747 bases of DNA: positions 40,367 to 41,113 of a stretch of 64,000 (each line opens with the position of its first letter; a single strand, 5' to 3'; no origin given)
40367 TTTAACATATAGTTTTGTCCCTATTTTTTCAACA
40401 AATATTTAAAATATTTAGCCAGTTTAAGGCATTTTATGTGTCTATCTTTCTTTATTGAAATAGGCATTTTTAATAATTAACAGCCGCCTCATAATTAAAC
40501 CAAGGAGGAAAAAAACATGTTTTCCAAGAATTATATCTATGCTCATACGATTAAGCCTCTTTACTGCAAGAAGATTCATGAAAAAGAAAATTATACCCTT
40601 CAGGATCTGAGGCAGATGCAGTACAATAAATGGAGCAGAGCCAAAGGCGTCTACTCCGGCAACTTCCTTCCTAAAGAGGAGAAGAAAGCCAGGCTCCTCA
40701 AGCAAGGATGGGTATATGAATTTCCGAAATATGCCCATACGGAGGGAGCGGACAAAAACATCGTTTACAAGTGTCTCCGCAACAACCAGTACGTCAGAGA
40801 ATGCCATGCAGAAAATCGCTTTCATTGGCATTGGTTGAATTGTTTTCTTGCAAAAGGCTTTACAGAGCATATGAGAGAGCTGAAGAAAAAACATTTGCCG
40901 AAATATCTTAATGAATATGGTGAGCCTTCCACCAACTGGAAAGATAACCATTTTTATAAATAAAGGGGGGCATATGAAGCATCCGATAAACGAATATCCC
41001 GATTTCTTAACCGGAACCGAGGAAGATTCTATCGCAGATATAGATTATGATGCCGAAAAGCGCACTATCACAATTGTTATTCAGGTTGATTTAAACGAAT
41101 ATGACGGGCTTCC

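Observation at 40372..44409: Tandemly duplicated, diverging two-gene cassette (A/B and A'/B') with a recombination-homogenised 5' region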

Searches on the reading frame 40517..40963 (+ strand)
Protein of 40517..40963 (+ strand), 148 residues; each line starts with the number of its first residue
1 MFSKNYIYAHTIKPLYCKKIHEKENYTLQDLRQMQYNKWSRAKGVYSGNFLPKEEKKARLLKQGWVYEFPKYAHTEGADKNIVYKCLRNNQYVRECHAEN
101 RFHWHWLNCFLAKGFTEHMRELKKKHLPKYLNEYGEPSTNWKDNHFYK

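Call 3: search_protein_families(library=pfam, proteins=[window:40517-40963:+], max_evalue=1)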
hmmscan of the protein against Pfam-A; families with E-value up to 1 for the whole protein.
window:40517-40963:+ (148 aa): 1 family
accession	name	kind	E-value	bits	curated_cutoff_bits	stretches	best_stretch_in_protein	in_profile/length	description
PF24662.1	DUF7650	-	0.075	13.5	27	1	59-96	30-67/89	Domain of unknown function (DUF7650)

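Call 8: search_protein_families(library=ncbifam, proteins=[window:40517-40963:+], max_evalue=1)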
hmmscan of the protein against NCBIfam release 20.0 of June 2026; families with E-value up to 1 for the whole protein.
window:40517-40963:+ (148 aa): 0 families

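Call 9: search_protein_families(library=padloc, proteins=[window:40517-40963:+], max_evalue=1)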
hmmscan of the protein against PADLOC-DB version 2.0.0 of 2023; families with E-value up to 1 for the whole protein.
window:40517-40963:+ (148 aa): 0 families

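Call 10: search_protein_families(library=phrogs, proteins=[window:40517-40963:+], max_evalue=1)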
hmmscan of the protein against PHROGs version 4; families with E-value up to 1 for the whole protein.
window:40517-40963:+ (148 aa): 2 families
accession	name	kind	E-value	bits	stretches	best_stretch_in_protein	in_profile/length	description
phrog_37088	-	unknown function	0.0079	17.7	1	40-58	27-45/70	-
phrog_24111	-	unknown function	0.036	15.1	1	23-90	35-104/114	-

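Call 14: find_homologous_proteins(query=window:40517-40963:+, max_evalue=0.001)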
Query window:40517-40963:+ (148 aa): 2 proteins with E <= 0.001 among 7 candidates.
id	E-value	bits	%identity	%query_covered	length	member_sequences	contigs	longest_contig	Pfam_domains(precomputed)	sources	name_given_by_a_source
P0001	9.8e-92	323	91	100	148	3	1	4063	-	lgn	-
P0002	1.9e-61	225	70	100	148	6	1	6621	-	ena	-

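Call 17: find_encoding_contigs(protein=P0001, flank=10000)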
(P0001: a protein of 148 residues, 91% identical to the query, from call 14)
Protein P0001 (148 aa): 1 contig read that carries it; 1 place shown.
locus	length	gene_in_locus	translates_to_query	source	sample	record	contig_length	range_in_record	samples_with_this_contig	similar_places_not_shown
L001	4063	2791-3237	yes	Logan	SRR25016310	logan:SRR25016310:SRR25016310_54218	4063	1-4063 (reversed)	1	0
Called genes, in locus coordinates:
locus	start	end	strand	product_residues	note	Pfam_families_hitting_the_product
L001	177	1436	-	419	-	PF13173:AAA_14, PF13635:DUF4143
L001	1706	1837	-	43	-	-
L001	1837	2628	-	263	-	-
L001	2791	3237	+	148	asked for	-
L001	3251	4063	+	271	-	?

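Call 18: find_encoding_contigs(protein=P0002, flank=10000)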
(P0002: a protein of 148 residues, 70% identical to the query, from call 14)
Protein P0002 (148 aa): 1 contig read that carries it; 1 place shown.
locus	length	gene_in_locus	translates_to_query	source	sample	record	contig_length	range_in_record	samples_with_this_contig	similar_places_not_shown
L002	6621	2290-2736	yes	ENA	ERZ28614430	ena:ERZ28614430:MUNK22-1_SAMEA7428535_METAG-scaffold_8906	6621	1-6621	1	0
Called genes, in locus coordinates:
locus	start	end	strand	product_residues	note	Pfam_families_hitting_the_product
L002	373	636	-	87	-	PF06769:YoeB_toxin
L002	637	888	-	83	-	PF02604:PhdYeFM_antitox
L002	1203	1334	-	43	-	-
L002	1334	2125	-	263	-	-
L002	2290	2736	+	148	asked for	-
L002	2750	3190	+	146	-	-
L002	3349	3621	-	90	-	-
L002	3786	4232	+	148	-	-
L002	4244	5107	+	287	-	-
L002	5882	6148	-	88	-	-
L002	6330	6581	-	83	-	PF16277:DUF4926 (weak)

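Call 24: find_related_loci(query=A2, collection=genome_contigs, flank=10000)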
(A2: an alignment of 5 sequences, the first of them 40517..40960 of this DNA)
Query A2 (148 aa) in genome_contigs; peptide patterns used: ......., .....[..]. (x = any residue, [..] = any of these).
145 stretches matched a pattern; 1 encode a relative of the query (tblastn E <= 1e-3); 1 distinct loci.
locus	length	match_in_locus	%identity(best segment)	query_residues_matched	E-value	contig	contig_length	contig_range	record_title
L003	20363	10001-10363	32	29-145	1e-10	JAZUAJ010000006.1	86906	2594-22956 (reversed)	MAG: Christensenellaceae bacterium isolate T1900045320_YK20190009.MAGScoT_cleanbin_000010 SGB_6349_k141_2259099, whole g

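Call 25: find_related_loci(query=A2, collection=viral_contigs, flank=10000)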
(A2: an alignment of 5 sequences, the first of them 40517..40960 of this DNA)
Query A2 (148 aa) in viral_contigs; peptide patterns used: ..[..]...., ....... (x = any residue, [..] = any of these).
56 stretches matched a pattern, but none encodes a relative of the query by tblastn (E <= 1e-3).

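Call 28: search_protein_families(library=pfam, proteins=[L003:8934-9716:-, L003:9896-10381:+, L003:10391-10789:+, L003:8804-8932:-, L001:1837-2628:-, L002:4244-5107:+, L003:5655-6320:+], max_evalue=5)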
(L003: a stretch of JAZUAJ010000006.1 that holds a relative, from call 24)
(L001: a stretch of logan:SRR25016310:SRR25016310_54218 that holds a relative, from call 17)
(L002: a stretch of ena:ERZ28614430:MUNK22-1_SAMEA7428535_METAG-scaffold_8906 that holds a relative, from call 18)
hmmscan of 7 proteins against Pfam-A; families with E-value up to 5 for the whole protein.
L003:8934-9716:- (260 aa): 3 families
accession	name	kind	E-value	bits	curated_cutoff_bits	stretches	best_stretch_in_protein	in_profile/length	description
PF17334.7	CsgA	-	0.013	16.8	25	1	16-65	24-73/83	Minor curli fiber component A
PF19789.6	DUF6273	-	0.027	14.8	23.5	1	55-85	31-61/172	Domain of unknown function (DUF6273)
PF20417.3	Gemin6_C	-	0.13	12.4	33.4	1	56-111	13-69/80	Gemin6 C-terminal domain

L003:9896-10381:+ (161 aa): 0 families

L003:10391-10789:+ (132 aa): 2 families
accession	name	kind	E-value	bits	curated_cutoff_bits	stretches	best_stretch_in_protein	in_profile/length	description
PF15594.11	Imm50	-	0.06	13.9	27.1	1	41-89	48-96/118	Immunity protein 50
PF13648.12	Lipocalin_4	-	0.095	14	22.4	1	39-99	16-72/89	Lipocalin-like domain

L003:8804-8932:- (42 aa): 0 families

L001:1837-2628:- (263 aa): 0 families

L002:4244-5107:+ (287 aa): 1 family
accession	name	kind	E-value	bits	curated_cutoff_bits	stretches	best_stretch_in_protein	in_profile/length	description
PF24712.1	YxiG_2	-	0.058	13.7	27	1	132-264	11-140/156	YxiG-like protein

L003:5655-6320:+ (221 aa): 0 families

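Call 35: search_solved_structures(query=A6, max_evalue=10, show_alignments=2)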
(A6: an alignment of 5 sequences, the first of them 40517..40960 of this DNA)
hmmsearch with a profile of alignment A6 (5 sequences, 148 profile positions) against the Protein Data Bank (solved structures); distinct sequences matched with E-value up to 10: 4.
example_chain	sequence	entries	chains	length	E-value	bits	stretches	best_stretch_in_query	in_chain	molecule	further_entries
3tnx_A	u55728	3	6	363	0.032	17.6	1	46-125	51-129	Papain | pro-papain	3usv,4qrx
4qrg_A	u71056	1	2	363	0.033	17.6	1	46-125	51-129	Papain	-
4qrv_A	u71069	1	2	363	0.042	17.2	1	46-125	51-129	Papain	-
3fwb_C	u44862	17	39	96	0.37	14.1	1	41-75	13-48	Protein SUS1 | Transcription and mRNA export factor SUS1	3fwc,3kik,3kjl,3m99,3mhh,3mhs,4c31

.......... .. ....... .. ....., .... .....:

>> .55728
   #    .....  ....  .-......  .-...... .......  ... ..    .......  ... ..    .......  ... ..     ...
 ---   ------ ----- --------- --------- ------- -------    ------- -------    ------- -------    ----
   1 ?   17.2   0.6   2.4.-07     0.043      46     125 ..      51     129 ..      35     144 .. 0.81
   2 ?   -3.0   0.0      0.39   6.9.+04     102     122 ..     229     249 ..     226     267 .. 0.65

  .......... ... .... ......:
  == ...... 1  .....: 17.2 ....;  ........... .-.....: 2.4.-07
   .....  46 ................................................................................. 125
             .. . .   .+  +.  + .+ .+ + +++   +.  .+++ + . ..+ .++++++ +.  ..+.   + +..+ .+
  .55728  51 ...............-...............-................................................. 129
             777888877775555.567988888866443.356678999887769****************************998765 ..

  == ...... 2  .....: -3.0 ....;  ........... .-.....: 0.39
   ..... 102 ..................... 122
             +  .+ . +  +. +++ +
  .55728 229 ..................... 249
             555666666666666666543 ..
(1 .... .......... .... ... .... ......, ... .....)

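Call 36: find_homologous_proteins(query=A6, max_evalue=0.01)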
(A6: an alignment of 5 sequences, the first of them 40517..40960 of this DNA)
Query A6 (5 sequences) (148 aa, profile of the alignment): 79 proteins with E <= 0.01 among 283 candidates.
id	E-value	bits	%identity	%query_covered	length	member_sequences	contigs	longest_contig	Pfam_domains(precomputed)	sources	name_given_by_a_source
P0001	5.9e-78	278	91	100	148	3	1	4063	-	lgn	-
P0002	8.3e-78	278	70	100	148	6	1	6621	-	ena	-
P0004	1.4e-52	196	32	79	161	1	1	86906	-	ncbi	-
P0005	5.0e-44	168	51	95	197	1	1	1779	-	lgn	-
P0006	6.4e-38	148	34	81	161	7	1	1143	-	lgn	-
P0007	1.2e-37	147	31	97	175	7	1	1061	-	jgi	jgi:hypothetical protein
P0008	5.5e-37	145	30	93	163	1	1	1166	-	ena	-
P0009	8.6e-37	144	31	97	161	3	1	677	-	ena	-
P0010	1.0e-36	144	28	96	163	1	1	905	-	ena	-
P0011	1.1e-36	144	43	43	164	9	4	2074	-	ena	-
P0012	1.2e-35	141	32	99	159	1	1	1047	-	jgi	jgi:hypothetical protein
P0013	1.3e-34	137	28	91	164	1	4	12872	-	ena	-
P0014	1.7e-33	134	30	81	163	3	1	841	-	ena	-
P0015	2.5e-33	133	32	97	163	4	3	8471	-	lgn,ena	-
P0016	3.0e-33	133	32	75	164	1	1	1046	-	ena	-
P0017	1.0e-32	131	28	90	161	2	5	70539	-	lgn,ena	-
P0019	2.3e-31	127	28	96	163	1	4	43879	-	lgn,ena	-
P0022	1.0e-25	109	32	97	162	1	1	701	-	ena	-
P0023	8.6e-25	105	41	54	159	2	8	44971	-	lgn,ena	-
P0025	4.9e-24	103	33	81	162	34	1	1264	-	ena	-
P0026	9.6e-24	102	33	97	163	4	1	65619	-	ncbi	-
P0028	1.5e-23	101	34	89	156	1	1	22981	-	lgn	-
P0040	1.1e-19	89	34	89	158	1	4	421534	-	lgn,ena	-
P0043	1.7e-19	88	36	89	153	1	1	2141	-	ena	-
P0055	1.8e-17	82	38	54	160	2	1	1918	-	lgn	-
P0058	7.1e-17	80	33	78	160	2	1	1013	-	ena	-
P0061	1.9e-16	78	40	54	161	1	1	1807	-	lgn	-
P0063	4.9e-16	77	41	54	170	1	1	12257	-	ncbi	-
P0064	9.3e-16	76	36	54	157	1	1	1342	-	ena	-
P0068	2.6e-15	75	38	54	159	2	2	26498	-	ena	-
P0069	2.8e-15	75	29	88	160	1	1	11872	-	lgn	-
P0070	4.8e-15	74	32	87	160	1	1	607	-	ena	-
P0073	9.3e-15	73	39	54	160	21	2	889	-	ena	-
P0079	1.8e-12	66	37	54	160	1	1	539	-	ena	-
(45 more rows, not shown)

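Call 39: find_encoding_contigs(protein=P0040, flank=8000, max_places=2)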
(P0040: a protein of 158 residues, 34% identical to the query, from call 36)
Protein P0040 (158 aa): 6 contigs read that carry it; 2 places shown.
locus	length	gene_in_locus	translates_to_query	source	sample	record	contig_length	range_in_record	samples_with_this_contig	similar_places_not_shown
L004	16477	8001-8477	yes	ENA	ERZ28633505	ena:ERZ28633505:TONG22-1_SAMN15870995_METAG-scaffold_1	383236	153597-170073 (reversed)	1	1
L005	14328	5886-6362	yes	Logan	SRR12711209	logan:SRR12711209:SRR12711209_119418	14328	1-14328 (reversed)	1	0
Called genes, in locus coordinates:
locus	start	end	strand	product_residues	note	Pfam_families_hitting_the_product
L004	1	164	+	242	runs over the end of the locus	PF00005:ABC_tran, PF13304:AAA_21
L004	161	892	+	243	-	PF01061:ABC2_membrane, PF12698:ABC2_membrane_3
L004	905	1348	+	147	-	PF04397:LytTR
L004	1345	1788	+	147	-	PF11457:DUF3021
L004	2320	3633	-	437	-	PF07470:Glyco_hydro_88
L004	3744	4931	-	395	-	PF07470:Glyco_hydro_88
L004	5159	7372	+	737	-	PF17678:Glyco_hydro_92N, PF07971:Glyco_hydro_92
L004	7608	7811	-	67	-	-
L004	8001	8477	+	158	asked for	-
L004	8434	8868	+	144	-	-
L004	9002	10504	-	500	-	-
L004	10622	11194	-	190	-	-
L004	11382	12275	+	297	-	PF00892:EamA (weak)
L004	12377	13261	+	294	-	PF00795:CN_hydrolase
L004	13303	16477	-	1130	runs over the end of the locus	PF00005:ABC_tran, PF02463:SMC_N (weak), PF02687:FtsX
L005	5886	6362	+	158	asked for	-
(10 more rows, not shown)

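Call 40: find_encoding_contigs(protein=P0017, flank=8000, max_places=2)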
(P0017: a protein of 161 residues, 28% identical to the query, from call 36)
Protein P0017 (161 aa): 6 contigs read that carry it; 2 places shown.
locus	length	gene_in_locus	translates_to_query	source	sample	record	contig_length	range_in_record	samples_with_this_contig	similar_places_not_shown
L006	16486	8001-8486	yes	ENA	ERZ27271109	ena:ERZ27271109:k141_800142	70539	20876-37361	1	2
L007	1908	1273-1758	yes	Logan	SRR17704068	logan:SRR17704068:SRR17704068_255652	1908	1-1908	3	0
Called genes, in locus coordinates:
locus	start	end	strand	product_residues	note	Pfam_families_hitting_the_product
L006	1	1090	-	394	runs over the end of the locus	PF02096:60KD_IMP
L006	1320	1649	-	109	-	PF00825:Ribonuclease_P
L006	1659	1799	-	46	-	PF00468:Ribosomal_L34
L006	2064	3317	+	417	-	PF02878:PGM_PMM_I, PF02879:PGM_PMM_II (faint), PF02880:PGM_PMM_III, PF00408:PGM_PMM_IV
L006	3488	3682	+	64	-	PF12844:HTH_19, PF13560:HTH_31, PF01381:HTH_3, PF13443:HTH_26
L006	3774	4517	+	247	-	PF00106:adh_short, PF08659:KR, PF13561:adh_short_C2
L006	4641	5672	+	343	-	PF01380:SIS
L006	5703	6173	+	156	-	PF03449:GreA_GreB_N, PF01272:GreA_GreB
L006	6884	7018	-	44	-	-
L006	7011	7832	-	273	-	-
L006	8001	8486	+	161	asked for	-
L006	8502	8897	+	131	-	-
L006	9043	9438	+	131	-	-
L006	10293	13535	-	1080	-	-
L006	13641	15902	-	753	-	PF19732:SpoIIE_N, PF07228:SpoIIE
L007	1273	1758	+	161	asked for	-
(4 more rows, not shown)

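Call 41: find_encoding_contigs(protein=P0026, flank=6000, max_places=1)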
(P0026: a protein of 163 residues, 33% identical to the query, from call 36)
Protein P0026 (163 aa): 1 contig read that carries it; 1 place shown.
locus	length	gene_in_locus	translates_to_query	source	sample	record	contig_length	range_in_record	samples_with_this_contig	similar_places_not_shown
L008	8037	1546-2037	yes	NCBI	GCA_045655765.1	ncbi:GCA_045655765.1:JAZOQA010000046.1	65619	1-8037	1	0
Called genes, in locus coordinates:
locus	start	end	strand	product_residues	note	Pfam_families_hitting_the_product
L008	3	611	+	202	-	?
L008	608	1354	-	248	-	-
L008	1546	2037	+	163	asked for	-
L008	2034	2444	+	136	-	-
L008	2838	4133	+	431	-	PF07690:MFS_1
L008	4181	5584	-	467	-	-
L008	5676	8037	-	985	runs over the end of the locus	PF00578:AhpC-TSA, PF08534:Redoxin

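Call 42: find_encoding_contigs(protein=P0023, flank=6000, max_places=2)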
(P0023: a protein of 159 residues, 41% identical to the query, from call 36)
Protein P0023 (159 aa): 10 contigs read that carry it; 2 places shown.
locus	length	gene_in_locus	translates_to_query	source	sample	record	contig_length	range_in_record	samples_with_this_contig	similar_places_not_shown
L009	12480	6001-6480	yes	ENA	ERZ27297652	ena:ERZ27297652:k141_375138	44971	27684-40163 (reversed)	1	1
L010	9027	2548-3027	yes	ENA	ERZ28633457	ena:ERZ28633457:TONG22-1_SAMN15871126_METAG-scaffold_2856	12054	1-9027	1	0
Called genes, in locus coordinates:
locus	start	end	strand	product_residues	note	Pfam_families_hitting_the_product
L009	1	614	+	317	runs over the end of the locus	-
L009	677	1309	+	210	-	PF10688:Imp-YgjV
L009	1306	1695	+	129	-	PF02142:MGS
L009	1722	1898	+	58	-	-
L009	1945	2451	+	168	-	-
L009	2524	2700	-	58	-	-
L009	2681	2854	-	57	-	PF04014:MazE_antitoxin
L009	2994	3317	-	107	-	PF12844:HTH_19, PF13560:HTH_31, PF01381:HTH_3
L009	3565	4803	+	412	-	PF22422:MGH1-like_GH, PF17389:Bac_rhamnosid6H (weak), PF03200:Glyco_hydro_63, PF01204:Trehalase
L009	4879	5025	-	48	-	-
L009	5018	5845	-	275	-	-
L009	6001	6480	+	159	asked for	-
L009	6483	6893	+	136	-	-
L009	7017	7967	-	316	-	-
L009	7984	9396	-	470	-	-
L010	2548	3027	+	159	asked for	-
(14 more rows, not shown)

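Call 43: find_encoding_contigs(protein=P0068, flank=6000, max_places=1)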
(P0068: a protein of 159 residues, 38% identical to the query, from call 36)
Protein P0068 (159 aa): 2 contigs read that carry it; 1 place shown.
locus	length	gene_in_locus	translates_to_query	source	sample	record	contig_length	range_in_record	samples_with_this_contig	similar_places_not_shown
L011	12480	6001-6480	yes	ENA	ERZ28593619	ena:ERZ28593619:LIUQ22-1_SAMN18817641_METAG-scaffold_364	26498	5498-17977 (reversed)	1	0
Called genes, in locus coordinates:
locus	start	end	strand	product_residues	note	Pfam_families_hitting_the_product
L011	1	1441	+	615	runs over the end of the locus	-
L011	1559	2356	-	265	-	PF00899:ThiF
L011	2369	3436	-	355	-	PF01979:Amidohydro_1, PF07969:Amidohydro_3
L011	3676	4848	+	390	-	PF22020:RlmL_1st, PF02926:THUMP, PF01170:UPF0020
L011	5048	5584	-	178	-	-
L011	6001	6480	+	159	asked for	-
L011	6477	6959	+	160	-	-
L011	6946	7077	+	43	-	-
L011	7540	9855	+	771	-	PF02837:Glyco_hydro_2_N, PF00703:Glyco_hydro_2 (weak), PF02836:Glyco_hydro_2_C, PF16355:DUF4982 (weak)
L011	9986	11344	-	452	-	PF01553:Acyltransferase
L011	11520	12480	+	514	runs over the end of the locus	PF05362:Lon_C (faint), PF13541:ChlI, PF00158:Sigma54_activat (weak), PF00493:MCM, PF01078:Mg_chelatase, PF07728:AAA_5, PF13335:Mg_chelatase_C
